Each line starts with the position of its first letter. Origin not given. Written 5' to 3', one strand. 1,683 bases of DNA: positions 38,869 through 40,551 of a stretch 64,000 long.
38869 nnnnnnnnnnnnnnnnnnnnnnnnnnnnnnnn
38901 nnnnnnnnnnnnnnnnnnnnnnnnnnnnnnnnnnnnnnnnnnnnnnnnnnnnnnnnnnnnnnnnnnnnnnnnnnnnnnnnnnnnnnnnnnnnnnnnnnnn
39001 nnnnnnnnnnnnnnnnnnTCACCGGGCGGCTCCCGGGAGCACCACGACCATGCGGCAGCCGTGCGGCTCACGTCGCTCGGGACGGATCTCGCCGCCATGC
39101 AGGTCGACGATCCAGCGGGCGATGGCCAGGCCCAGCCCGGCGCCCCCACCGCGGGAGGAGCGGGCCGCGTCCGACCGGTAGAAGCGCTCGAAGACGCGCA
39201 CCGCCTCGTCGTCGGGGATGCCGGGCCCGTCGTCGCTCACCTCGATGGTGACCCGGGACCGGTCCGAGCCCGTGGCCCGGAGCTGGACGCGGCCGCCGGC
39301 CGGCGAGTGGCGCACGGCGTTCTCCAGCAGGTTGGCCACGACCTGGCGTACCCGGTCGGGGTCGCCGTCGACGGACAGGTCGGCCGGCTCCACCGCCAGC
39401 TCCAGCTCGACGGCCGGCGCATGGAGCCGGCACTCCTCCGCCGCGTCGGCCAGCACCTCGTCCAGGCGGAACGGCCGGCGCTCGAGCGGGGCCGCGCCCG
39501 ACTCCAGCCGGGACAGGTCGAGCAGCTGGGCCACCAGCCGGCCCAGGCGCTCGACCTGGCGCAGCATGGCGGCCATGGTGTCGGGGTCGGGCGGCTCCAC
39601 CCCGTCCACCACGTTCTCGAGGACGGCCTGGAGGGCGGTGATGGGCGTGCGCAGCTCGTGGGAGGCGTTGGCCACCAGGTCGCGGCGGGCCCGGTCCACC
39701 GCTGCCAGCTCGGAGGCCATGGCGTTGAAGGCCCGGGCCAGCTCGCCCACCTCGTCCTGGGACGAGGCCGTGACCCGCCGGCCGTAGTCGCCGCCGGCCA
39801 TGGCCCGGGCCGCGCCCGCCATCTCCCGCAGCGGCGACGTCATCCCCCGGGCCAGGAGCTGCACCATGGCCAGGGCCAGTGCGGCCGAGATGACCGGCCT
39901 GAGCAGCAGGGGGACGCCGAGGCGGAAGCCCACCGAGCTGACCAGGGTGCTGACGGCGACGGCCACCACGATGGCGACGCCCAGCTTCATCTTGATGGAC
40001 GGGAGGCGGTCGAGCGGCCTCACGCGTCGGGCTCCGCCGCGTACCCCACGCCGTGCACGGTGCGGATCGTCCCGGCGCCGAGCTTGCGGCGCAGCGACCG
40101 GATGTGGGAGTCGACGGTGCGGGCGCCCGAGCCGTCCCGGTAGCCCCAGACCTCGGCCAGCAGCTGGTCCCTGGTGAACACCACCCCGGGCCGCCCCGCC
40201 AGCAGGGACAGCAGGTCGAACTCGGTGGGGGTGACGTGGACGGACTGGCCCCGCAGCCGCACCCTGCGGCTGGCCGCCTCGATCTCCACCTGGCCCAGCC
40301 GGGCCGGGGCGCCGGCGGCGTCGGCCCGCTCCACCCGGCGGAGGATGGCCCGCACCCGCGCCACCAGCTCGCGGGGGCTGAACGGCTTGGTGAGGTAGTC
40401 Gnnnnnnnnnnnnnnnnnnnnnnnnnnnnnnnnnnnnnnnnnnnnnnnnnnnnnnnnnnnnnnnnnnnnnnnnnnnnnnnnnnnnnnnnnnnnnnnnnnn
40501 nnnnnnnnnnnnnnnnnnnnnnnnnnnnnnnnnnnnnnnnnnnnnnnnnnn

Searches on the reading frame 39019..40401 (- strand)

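Call 64: search_protein_families(library=pfam, proteins=[window:39019-40401:-], max_evalue=0.0001)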
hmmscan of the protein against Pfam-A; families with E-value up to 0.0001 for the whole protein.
window:39019-40401:- (460 aa): 4 families
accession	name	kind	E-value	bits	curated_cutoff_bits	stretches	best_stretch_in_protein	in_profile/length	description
PF02518.31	HATPase_c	-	4.7e-30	104.7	26.4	1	346-456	1-108/111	Histidine kinase-, DNA gyrase B-, and HSP90-like ATPase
PF00672.30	HAMP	-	2.2e-16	60.3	25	1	182-232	1-51/53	HAMP domain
PF00512.31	HisKA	-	1.7e-15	57.3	26.9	1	238-302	1-66/66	His Kinase A (phospho-acceptor) domain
PF13581.12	HATPase_c_2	-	8.5e-06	26.2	27.4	1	350-439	31-114/127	Histidine kinase-like ATPase domain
